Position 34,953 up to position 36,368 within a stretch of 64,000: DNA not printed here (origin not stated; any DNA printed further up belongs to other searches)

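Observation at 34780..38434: ParA/MinD ATPase fused to a glycogen-binding module (CBM48) in an operon with a GH57 enzyme: candidate glycogen-granule positioning system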

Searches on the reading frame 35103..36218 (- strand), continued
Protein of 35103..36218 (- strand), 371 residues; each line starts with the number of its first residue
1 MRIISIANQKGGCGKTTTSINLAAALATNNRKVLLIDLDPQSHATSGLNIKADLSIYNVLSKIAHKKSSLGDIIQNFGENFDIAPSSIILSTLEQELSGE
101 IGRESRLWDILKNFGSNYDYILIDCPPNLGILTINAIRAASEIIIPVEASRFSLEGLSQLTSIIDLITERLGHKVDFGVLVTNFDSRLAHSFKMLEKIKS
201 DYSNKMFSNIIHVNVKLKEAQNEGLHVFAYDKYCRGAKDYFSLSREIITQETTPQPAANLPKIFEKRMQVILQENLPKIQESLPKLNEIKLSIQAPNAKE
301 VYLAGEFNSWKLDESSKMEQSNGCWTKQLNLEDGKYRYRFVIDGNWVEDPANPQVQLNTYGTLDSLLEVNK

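Call 56: find_homologous_proteins(query=L077:1481-2554:+, max_evalue=1e-20)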
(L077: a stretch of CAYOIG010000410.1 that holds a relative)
Query L077:1481-2554:+ (358 aa): 7170 proteins with E <= 1e-20 among 8000 candidates; the best 120 are listed.
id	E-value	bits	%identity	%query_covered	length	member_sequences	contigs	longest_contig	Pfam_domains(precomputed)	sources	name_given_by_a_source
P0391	1.1e-206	704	89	100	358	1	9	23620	PF00142.25,PF10609.16,PF16561.12,PF01656.30,PF13614.13,PF09140.18,PF06564.19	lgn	-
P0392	1.4e-204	697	88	100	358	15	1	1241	PF00142.25,PF10609.16,PF16561.12,PF01656.30,PF22058.3,PF13614.13,PF09140.18,PF06564.19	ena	-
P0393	2.0e-203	693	89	100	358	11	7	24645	PF00142.25,PF10609.16,PF16561.12,PF01656.30,PF13614.13,PF09140.18,PF06564.19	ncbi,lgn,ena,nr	ncbi:MAG: AAA family ATPase [Deltaproteobacteria bacterium]|nr:AAA family ATPase [Deltaproteobacteri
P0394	1.3e-200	684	87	100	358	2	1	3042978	PF00142.25,PF10609.16,PF16561.12,PF01656.30,PF13614.13,PF09140.18,PF06564.19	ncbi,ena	-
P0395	1.9e-196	670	85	100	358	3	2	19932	PF00142.25,PF10609.16,PF16561.12,PF01656.30,PF13614.13,PF09140.18,PF06564.19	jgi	jgi:chromosome partitioning protein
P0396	8.2e-196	668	85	100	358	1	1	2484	PF00142.25,PF10609.16,PF16561.12,PF01656.30,PF13614.13,PF09140.18,PF06564.19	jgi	-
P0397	1.3e-194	664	83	100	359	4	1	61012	PF00142.25,PF10609.16,PF16561.12,PF01656.30,PF13614.13,PF09140.18,PF06564.19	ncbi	-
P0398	7.4e-192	655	83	100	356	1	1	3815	PF00142.25,PF10609.16,PF16561.12,PF01656.30,PF13614.13,PF09140.18,PF06564.19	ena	-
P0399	3.4e-190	650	82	100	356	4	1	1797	PF00142.25,PF10609.16,PF16561.12,PF01656.30,PF13614.13,PF09140.18,PF06564.19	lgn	-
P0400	1.6e-186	638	81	100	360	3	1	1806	PF00142.25,PF10609.16,PF16561.12,PF01656.30,PF13614.13,PF09140.18,PF06564.19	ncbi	-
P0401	1.7e-182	624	86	91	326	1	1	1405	PF16561.12,PF22058.3,PF13614.13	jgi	jgi:chromosome partitioning protein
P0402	1.4e-174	598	77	100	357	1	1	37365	PF00142.25,PF10609.16,PF16561.12,PF01656.30,PF13614.13,PF09140.18,PF06564.19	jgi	-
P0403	7.0e-173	593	77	100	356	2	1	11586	PF00142.25,PF10609.16,PF16561.12,PF01656.30,PF13614.13,PF09140.18,PF06564.19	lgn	-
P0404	1.1e-169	582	79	95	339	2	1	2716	PF16561.12,PF01656.30,PF13614.13,PF09140.18,PF06564.19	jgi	jgi:chromosome partitioning protein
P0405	3.3e-166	571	73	100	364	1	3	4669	PF00142.25,PF10609.16,PF16561.12,PF01656.30,PF13614.13,PF09140.18,PF06564.19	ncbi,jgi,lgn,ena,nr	ncbi:MAG TPA: AAA family ATPase [Myxococcota bacterium]|nr:AAA family ATPase [Myxococcota bacterium]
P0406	6.5e-166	570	72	100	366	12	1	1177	PF00142.25,PF10609.16,PF16561.12,PF01656.30,PF13614.13,PF09140.18,PF06564.19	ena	-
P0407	1.0e-165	569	73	100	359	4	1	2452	PF00142.25,PF10609.16,PF16561.12,PF01656.30,PF13614.13,PF09140.18,PF06564.19,PF02374.22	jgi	jgi:chromosome partitioning protein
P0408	3.9e-165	567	72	100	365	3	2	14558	PF00142.25,PF10609.16,PF16561.12,PF01656.30,PF13614.13,PF09140.18,PF06564.19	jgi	-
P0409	6.6e-165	566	72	100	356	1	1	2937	PF00142.25,PF10609.16,PF16561.12,PF01656.30,PF13614.13,PF09140.18,PF06564.19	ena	-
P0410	1.6e-164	565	71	100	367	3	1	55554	PF00142.25,PF10609.16,PF16561.12,PF01656.30,PF13614.13,PF09140.18,PF06564.19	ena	-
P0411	2.1e-164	565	72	100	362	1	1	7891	PF00142.25,PF10609.16,PF16561.12,PF01656.30,PF13614.13,PF09140.18,PF06564.19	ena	-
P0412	3.3e-164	564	72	100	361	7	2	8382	PF00142.25,PF10609.16,PF16561.12,PF01656.30,PF13614.13,PF09140.18,PF06564.19,PF02374.22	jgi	jgi:chromosome partitioning protein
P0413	4.7e-164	564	72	100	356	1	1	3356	PF00142.25,PF10609.16,PF16561.12,PF01656.30,PF13614.13,PF09140.18,PF06564.19,PF02374.22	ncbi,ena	-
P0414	5.8e-164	563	72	100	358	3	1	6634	PF00142.25,PF10609.16,PF16561.12,PF01656.30,PF13614.13,PF09140.18,PF06564.19,PF02374.22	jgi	jgi:chromosome partitioning protein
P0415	6.6e-164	563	72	100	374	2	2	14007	PF00142.25,PF10609.16,PF16561.12,PF01656.30,PF13614.13,PF09140.18,PF06564.19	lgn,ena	-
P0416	1.1e-163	562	71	100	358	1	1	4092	PF00142.25,PF10609.16,PF16561.12,PF01656.30,PF13614.13,PF09140.18,PF06564.19,PF02374.22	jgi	jgi:chromosome partitioning protein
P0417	1.2e-163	562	70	100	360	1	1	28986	PF00142.25,PF10609.16,PF16561.12,PF01656.30,PF13614.13,PF09140.18,PF06564.19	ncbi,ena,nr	ncbi:MAG: AAA family ATPase [Proteobacteria bacterium]|nr:AAA family ATPase [Pseudomonadota bacteriu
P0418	1.4e-163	562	72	100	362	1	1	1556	PF00142.25,PF10609.16,PF16561.12,PF01656.30,PF13614.13,PF09140.18,PF06564.19,PF02374.22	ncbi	-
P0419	3.0e-163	561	69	100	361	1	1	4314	PF00142.25,PF10609.16,PF16561.12,PF01656.30,PF13614.13,PF09140.18,PF06564.19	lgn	-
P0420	3.4e-163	561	71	100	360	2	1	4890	PF00142.25,PF10609.16,PF16561.12,PF01656.30,PF13614.13,PF09140.18,PF06564.19,PF02374.22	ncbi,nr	ncbi:MAG: AAA family ATPase [Myxococcales bacterium]|nr:AAA family ATPase [Myxococcales bacterium]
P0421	3.8e-163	561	71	100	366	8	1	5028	PF00142.25,PF10609.16,PF16561.12,PF01656.30,PF13614.13,PF09140.18,PF06564.19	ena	-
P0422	4.1e-163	561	71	100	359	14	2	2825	PF00142.25,PF10609.16,PF16561.12,PF01656.30,PF13614.13,PF09140.18,PF06564.19,PF02374.22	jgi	jgi:chromosome partitioning protein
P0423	8.2e-163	560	71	100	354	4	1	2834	PF00142.25,PF10609.16,PF16561.12,PF01656.30,PF13614.13,PF09140.18,PF06564.19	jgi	-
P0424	9.2e-163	559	72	100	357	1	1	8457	PF00142.25,PF10609.16,PF16561.12,PF01656.30,PF13614.13,PF09140.18,PF06564.19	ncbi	-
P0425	9.5e-163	559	70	100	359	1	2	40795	PF00142.25,PF10609.16,PF16561.12,PF01656.30,PF13614.13,PF09140.18,PF06564.19,PF02374.22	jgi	jgi:chromosome partitioning protein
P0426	1.9e-162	558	71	100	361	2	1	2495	PF00142.25,PF10609.16,PF16561.12,PF01656.30,PF13614.13,PF09140.18,PF06564.19,PF02374.22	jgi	jgi:chromosome partitioning protein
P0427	2.3e-162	558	70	100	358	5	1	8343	PF00142.25,PF10609.16,PF16561.12,PF01656.30,PF13614.13,PF09140.18,PF06564.19,PF02374.22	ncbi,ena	-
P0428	4.2e-162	557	71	100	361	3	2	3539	PF00142.25,PF10609.16,PF16561.12,PF01656.30,PF13614.13,PF09140.18,PF06564.19,PF02374.22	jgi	jgi:chromosome partitioning protein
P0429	4.2e-162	557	70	100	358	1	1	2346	PF00142.25,PF10609.16,PF16561.12,PF01656.30,PF13614.13,PF09140.18,PF06564.19,PF02374.22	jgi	jgi:chromosome partitioning protein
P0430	6.2e-162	557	70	100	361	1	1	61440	PF00142.25,PF10609.16,PF16561.12,PF01656.30,PF13614.13,PF09140.18,PF06564.19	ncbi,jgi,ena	-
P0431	7.3e-162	556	71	100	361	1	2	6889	PF00142.25,PF10609.16,PF16561.12,PF01656.30,PF13614.13,PF09140.18,PF06564.19,PF02374.22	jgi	jgi:chromosome partitioning protein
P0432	7.4e-162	556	71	100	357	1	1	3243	PF00142.25,PF10609.16,PF16561.12,PF01656.30,PF22058.3,PF13614.13,PF09140.18,PF06564.19,PF02374.22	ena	-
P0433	1.0e-161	556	70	100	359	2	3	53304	PF00142.25,PF10609.16,PF16561.12,PF01656.30,PF13614.13,PF09140.18,PF06564.19,PF02374.22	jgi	jgi:chromosome partitioning protein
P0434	1.1e-161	556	70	100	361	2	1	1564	PF00142.25,PF10609.16,PF16561.12,PF01656.30,PF13614.13,PF09140.18,PF06564.19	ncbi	-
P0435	1.2e-161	556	71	100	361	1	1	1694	PF00142.25,PF10609.16,PF16561.12,PF01656.30,PF13614.13,PF09140.18,PF06564.19,PF02374.22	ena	-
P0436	1.4e-161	556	69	100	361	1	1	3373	PF00142.25,PF10609.16,PF16561.12,PF01656.30,PF13614.13,PF09140.18,PF06564.19,PF02374.22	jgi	jgi:chromosome partitioning protein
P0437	1.6e-161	555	69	100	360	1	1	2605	PF00142.25,PF10609.16,PF16561.12,PF01656.30,PF13614.13,PF09140.18,PF06564.19,PF02374.22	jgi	-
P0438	1.7e-161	555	71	100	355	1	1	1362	PF00142.25,PF10609.16,PF16561.12,PF01656.30,PF13614.13,PF09140.18,PF06564.19,PF02374.22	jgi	jgi:chromosome partitioning protein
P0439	1.8e-161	555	71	100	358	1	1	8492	PF00142.25,PF10609.16,PF16561.12,PF01656.30,PF13614.13,PF09140.18,PF06564.19,PF02374.22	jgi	jgi:chromosome partitioning protein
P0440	1.9e-161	555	71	100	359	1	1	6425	PF00142.25,PF10609.16,PF16561.12,PF01656.30,PF13614.13,PF09140.18,PF06564.19,PF02374.22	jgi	-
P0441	2.3e-161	555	70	100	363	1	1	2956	PF00142.25,PF10609.16,PF16561.12,PF01656.30,PF13614.13,PF09140.18,PF06564.19,PF02374.22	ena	-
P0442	2.4e-161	555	70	100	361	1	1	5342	PF00142.25,PF10609.16,PF16561.12,PF01656.30,PF13614.13,PF09140.18,PF06564.19,PF02374.22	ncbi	-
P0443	2.6e-161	555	69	100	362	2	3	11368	PF00142.25,PF10609.16,PF16561.12,PF01656.30,PF13614.13,PF09140.18,PF06564.19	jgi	jgi:chromosome partitioning protein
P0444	2.8e-161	555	71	100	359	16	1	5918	PF00142.25,PF10609.16,PF16561.12,PF01656.30,PF13614.13,PF09140.18,PF06564.19,PF02374.22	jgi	jgi:chromosome partitioning protein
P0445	3.1e-161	554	70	100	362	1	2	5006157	PF00142.25,PF10609.16,PF16561.12,PF01656.30,PF13614.13,PF09140.18,PF06564.19,PF02374.22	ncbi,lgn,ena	-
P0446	3.2e-161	554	70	100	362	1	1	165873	PF00142.25,PF10609.16,PF16561.12,PF01656.30,PF13614.13,PF09140.18,PF06564.19,PF02374.22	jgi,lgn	-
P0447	3.9e-161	554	70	100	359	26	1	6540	PF00142.25,PF10609.16,PF16561.12,PF01656.30,PF13614.13,PF09140.18,PF06564.19,PF02374.22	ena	-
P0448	3.9e-161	554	70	100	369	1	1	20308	PF00142.25,PF10609.16,PF16561.12,PF01656.30,PF13614.13,PF09140.18,PF06564.19,PF02374.22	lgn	-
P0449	4.2e-161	554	70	100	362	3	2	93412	PF00142.25,PF10609.16,PF16561.12,PF01656.30,PF13614.13,PF09140.18,PF06564.19,PF02374.22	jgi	-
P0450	6.6e-161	553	70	100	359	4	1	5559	PF00142.25,PF10609.16,PF16561.12,PF01656.30,PF13614.13,PF09140.18,PF06564.19,PF02374.22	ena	-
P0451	7.2e-161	553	71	100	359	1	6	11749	PF00142.25,PF10609.16,PF16561.12,PF01656.30,PF13614.13,PF09140.18,PF06564.19,PF02374.22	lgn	-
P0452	7.3e-161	553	70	100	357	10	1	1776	PF00142.25,PF10609.16,PF16561.12,PF01656.30,PF13614.13,PF09140.18,PF06564.19,PF02374.22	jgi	jgi:chromosome partitioning protein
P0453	7.3e-161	553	69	100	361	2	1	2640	PF00142.25,PF10609.16,PF16561.12,PF01656.30,PF13614.13,PF09140.18,PF06564.19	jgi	jgi:chromosome partitioning protein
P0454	8.0e-161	553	68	100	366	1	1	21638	PF00142.25,PF10609.16,PF16561.12,PF01656.30,PF13614.13,PF09140.18,PF06564.19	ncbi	-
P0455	8.3e-161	553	70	100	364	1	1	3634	PF00142.25,PF10609.16,PF16561.12,PF01656.30,PF13614.13,PF09140.18,PF06564.19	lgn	-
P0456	9.0e-161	553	70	100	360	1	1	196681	PF00142.25,PF10609.16,PF16561.12,PF01656.30,PF13614.13,PF09140.18,PF06564.19,PF02374.22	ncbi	-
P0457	1.0e-160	553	70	100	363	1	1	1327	PF00142.25,PF10609.16,PF16561.12,PF01656.30,PF13614.13,PF09140.18,PF06564.19,PF02374.22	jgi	jgi:chromosome partitioning protein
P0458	1.1e-160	553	70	100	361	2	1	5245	PF00142.25,PF10609.16,PF16561.12,PF01656.30,PF13614.13,PF09140.18,PF06564.19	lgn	-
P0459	1.3e-160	552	71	100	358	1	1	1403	PF00142.25,PF10609.16,PF16561.12,PF01656.30,PF13614.13,PF09140.18,PF06564.19,PF02374.22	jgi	jgi:chromosome partitioning protein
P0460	1.4e-160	552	70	100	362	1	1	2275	PF00142.25,PF10609.16,PF16561.12,PF01656.30,PF13614.13,PF09140.18,PF06564.19,PF02374.22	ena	-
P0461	1.6e-160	552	71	100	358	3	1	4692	PF00142.25,PF10609.16,PF16561.12,PF01656.30,PF13614.13,PF09140.18,PF06564.19,PF02374.22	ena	-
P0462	1.6e-160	552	67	100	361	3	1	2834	PF00142.25,PF10609.16,PF16561.12,PF01656.30,PF13614.13,PF09140.18,PF06564.19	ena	-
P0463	1.7e-160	552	71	100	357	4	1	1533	PF00142.25,PF10609.16,PF16561.12,PF01656.30,PF13614.13,PF09140.18,PF06564.19,PF02374.22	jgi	jgi:chromosome partitioning protein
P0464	1.9e-160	552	71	100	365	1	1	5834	PF00142.25,PF10609.16,PF16561.12,PF01656.30,PF13614.13,PF09140.18,PF06564.19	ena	-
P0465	2.8e-160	551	70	100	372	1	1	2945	PF00142.25,PF10609.16,PF16561.12,PF01656.30,PF13614.13,PF09140.18,PF06564.19,PF02374.22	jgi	jgi:chromosome partitioning protein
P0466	3.1e-160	551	70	100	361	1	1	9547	PF00142.25,PF10609.16,PF16561.12,PF01656.30,PF13614.13,PF09140.18,PF06564.19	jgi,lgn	-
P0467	4.3e-160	551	70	100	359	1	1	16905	PF00142.25,PF10609.16,PF16561.12,PF01656.30,PF13614.13,PF09140.18,PF06564.19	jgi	jgi:chromosome partitioning protein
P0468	5.9e-160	550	70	100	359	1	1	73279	PF00142.25,PF10609.16,PF16561.12,PF01656.30,PF13614.13,PF09140.18,PF06564.19,PF02374.22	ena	-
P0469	6.9e-160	550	68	100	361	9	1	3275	PF00142.25,PF10609.16,PF16561.12,PF01656.30,PF13614.13,PF09140.18,PF06564.19,PF02374.22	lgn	-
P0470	7.5e-160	550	70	100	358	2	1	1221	PF00142.25,PF10609.16,PF16561.12,PF01656.30,PF13614.13,PF09140.18,PF06564.19,PF02374.22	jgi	jgi:chromosome partitioning protein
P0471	9.5e-160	549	69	100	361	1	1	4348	PF00142.25,PF10609.16,PF16561.12,PF01656.30,PF13614.13,PF09140.18,PF06564.19,PF02374.22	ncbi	-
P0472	1.7e-159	549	72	100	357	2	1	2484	PF00142.25,PF10609.16,PF16561.12,PF01656.30,PF13614.13,PF09140.18,PF06564.19,PF02374.22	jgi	jgi:chromosome partitioning protein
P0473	1.9e-159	549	71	100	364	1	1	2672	PF00142.25,PF10609.16,PF16561.12,PF01656.30,PF13614.13,PF09140.18,PF06564.19,PF02374.22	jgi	-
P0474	2.1e-159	548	71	100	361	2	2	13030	PF00142.25,PF10609.16,PF16561.12,PF01656.30,PF13614.13,PF09140.18,PF06564.19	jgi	-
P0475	2.1e-159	548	70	100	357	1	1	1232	PF00142.25,PF10609.16,PF16561.12,PF01656.30,PF13614.13,PF09140.18,PF06564.19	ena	-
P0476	2.3e-159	548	70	100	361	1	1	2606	PF00142.25,PF10609.16,PF16561.12,PF01656.30,PF13614.13,PF09140.18,PF06564.19,PF02374.22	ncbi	-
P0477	2.4e-159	548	73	100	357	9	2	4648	PF00142.25,PF10609.16,PF16561.12,PF01656.30,PF13614.13,PF09140.18,PF06564.19,PF02374.22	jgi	jgi:chromosome partitioning protein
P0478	2.5e-159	548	70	100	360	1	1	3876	PF00142.25,PF10609.16,PF16561.12,PF01656.30,PF13614.13,PF09140.18,PF06564.19,PF02374.22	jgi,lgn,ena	-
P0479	2.6e-159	548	71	100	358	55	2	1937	PF00142.25,PF10609.16,PF16561.12,PF01656.30,PF13614.13,PF09140.18,PF06564.19,PF02374.22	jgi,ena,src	-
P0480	2.9e-159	548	68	100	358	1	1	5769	PF00142.25,PF10609.16,PF16561.12,PF01656.30,PF13614.13,PF09140.18,PF06564.19,PF02374.22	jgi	jgi:chromosome partitioning protein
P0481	3.1e-159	548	70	100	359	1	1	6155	PF00142.25,PF10609.16,PF16561.12,PF01656.30,PF13614.13,PF09140.18,PF06564.19,PF02374.22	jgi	jgi:chromosome partitioning protein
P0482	3.5e-159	548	69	100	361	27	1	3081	PF00142.25,PF10609.16,PF16561.12,PF01656.30,PF13614.13,PF09140.18,PF06564.19,PF02374.22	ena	-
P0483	3.9e-159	547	68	100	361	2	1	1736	PF00142.25,PF10609.16,PF16561.12,PF01656.30,PF13614.13,PF09140.18,PF06564.19,PF02374.22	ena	-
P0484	4.7e-159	547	71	100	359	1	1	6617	PF00142.25,PF10609.16,PF16561.12,PF01656.30,PF13614.13,PF09140.18,PF06564.19,PF02374.22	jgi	jgi:chromosome partitioning protein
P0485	4.8e-159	547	70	100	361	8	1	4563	PF00142.25,PF10609.16,PF16561.12,PF01656.30,PF13614.13,PF09140.18,PF06564.19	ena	-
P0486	4.9e-159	547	68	100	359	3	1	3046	PF00142.25,PF10609.16,PF16561.12,PF01656.30,PF13614.13,PF09140.18,PF06564.19,PF02374.22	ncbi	-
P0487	5.1e-159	547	69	100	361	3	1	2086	PF00142.25,PF10609.16,PF16561.12,PF01656.30,PF13614.13,PF09140.18,PF06564.19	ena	-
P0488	5.2e-159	547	70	100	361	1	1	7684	PF00142.25,PF10609.16,PF16561.12,PF01656.30,PF13614.13,PF09140.18,PF06564.19,PF02374.22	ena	-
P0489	5.3e-159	547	68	100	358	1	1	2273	PF00142.25,PF10609.16,PF16561.12,PF01656.30,PF13614.13,PF09140.18,PF06564.19,PF02374.22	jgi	jgi:chromosome partitioning protein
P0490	5.4e-159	547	69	100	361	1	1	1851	PF00142.25,PF10609.16,PF16561.12,PF01656.30,PF13614.13,PF09140.18,PF06564.19,PF02374.22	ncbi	-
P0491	5.7e-159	547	68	100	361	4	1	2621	PF00142.25,PF10609.16,PF16561.12,PF01656.30,PF13614.13,PF09140.18,PF06564.19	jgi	jgi:chromosome partitioning protein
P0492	6.5e-159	547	69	100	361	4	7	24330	PF00142.25,PF10609.16,PF16561.12,PF01656.30,PF13614.13,PF09140.18,PF06564.19,PF02374.22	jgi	jgi:chromosome partitioning protein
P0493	6.8e-159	547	70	100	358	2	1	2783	PF00142.25,PF10609.16,PF16561.12,PF01656.30,PF22058.3,PF13614.13,PF09140.18,PF06564.19,PF02374.22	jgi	jgi:chromosome partitioning protein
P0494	7.4e-159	547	69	100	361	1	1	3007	PF00142.25,PF10609.16,PF16561.12,PF01656.30,PF13614.13,PF09140.18,PF06564.19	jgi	jgi:chromosome partitioning protein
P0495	7.8e-159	546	71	100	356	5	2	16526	PF00142.25,PF10609.16,PF16561.12,PF01656.30,PF13614.13,PF09140.18,PF06564.19,PF02374.22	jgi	jgi:chromosome partitioning protein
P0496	9.3e-159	546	71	100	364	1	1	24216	PF00142.25,PF10609.16,PF16561.12,PF01656.30,PF13614.13,PF09140.18,PF06564.19,PF02374.22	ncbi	-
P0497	9.4e-159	546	70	100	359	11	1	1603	PF00142.25,PF10609.16,PF16561.12,PF01656.30,PF13614.13,PF09140.18,PF06564.19,PF02374.22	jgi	jgi:chromosome partitioning protein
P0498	1.0e-158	546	69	100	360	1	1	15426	PF00142.25,PF10609.16,PF16561.12,PF01656.30,PF13614.13,PF09140.18,PF06564.19,PF02374.22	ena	-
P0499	1.1e-158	546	71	100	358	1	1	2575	PF00142.25,PF10609.16,PF16561.12,PF01656.30,PF13614.13,PF09140.18,PF06564.19,PF02374.22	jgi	jgi:chromosome partitioning protein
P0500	1.2e-158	546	70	100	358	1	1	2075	PF00142.25,PF10609.16,PF16561.12,PF01656.30,PF13614.13,PF09140.18,PF06564.19,PF02374.22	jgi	jgi:chromosome partitioning protein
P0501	1.2e-158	546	69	100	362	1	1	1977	PF00142.25,PF10609.16,PF16561.12,PF01656.30,PF13614.13,PF09140.18,PF06564.19,PF02374.22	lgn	-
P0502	1.3e-158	546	70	100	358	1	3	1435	PF00142.25,PF10609.16,PF16561.12,PF01656.30,PF13614.13,PF09140.18,PF06564.19,PF02374.22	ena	-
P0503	1.4e-158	546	69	100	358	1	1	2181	PF00142.25,PF10609.16,PF16561.12,PF01656.30,PF13614.13,PF09140.18,PF06564.19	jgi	jgi:chromosome partitioning protein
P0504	1.5e-158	546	67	100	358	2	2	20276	PF00142.25,PF10609.16,PF16561.12,PF01656.30,PF13614.13,PF09140.18,PF06564.19,PF02374.22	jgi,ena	-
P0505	1.5e-158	546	68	100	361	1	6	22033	PF00142.25,PF10609.16,PF16561.12,PF01656.30,PF22058.3,PF13614.13,PF09140.18,PF06564.19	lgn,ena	-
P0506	1.5e-158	546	67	100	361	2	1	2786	PF00142.25,PF10609.16,PF16561.12,PF01656.30,PF13614.13,PF09140.18,PF06564.19,PF02374.22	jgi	-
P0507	1.7e-158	545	70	100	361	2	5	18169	PF00142.25,PF10609.16,PF16561.12,PF01656.30,PF13614.13,PF09140.18,PF06564.19,PF02374.22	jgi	jgi:chromosome partitioning protein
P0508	1.7e-158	545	68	100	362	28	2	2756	PF00142.25,PF10609.16,PF16561.12,PF01656.30,PF13614.13,PF09140.18,PF06564.19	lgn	-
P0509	1.7e-158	545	72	100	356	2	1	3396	PF00142.25,PF10609.16,PF16561.12,PF01656.30,PF13614.13,PF09140.18,PF06564.19,PF02374.22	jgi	jgi:chromosome partitioning protein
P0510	1.9e-158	545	68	100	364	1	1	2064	PF00142.25,PF10609.16,PF16561.12,PF01656.30,PF13614.13,PF09140.18,PF06564.19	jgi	jgi:chromosome partitioning protein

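Call 57: find_encoding_contigs(protein=P0445, flank=9000, max_places=2)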
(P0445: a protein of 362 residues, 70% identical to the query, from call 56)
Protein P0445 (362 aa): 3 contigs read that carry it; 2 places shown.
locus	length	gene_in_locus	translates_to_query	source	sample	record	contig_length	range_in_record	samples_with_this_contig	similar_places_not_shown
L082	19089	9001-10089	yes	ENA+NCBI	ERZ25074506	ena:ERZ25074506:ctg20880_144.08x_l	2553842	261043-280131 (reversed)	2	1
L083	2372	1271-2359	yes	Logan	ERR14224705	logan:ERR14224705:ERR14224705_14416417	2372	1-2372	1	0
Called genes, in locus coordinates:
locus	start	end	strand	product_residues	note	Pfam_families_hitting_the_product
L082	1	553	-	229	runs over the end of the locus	PF00149:Metallophos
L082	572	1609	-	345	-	PF21016:RlmN_N, PF04055:Radical_SAM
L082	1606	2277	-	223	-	PF02390:Methyltransf_4, PF08242:Methyltransf_12 (faint), PF13649:Methyltransf_25 (weak)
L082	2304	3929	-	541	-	PF01343:Peptidase_S49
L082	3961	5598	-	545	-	PF13519:VWA_2 (faint), PF27098:Rv0959_3rd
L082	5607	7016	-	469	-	PF07728:AAA_5 (faint)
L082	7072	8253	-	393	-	PF03477:ATP-cone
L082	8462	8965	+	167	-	PF00376:MerR (weak), PF13411:MerR_1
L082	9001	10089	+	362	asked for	PF00142:Fer4_NifH (weak), PF01656:CbiA, PF02374:ArsA_ATPase (weak), PF06564:CBP_BcsQ, PF09140:MipZ (weak), PF10609:ParA (weak), PF13614:AAA_31, PF16561:AMPK1_CBM, +1 more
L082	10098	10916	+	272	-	-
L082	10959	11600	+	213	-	-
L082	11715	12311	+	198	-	PF04545:Sigma70_r4 (faint), PF04542:Sigma70_r2, PF08281:Sigma70_r4_2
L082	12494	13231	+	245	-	-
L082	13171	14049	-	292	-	PF07264:EI24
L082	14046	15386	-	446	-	PF02878:PGM_PMM_I, PF02879:PGM_PMM_II, PF02880:PGM_PMM_III, PF00408:PGM_PMM_IV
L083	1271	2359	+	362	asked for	PF00142:Fer4_NifH (weak), PF01656:CbiA, PF02374:ArsA_ATPase (weak), PF06564:CBP_BcsQ, PF09140:MipZ (weak), PF10609:ParA (weak), PF13614:AAA_31, PF16561:AMPK1_CBM, +1 more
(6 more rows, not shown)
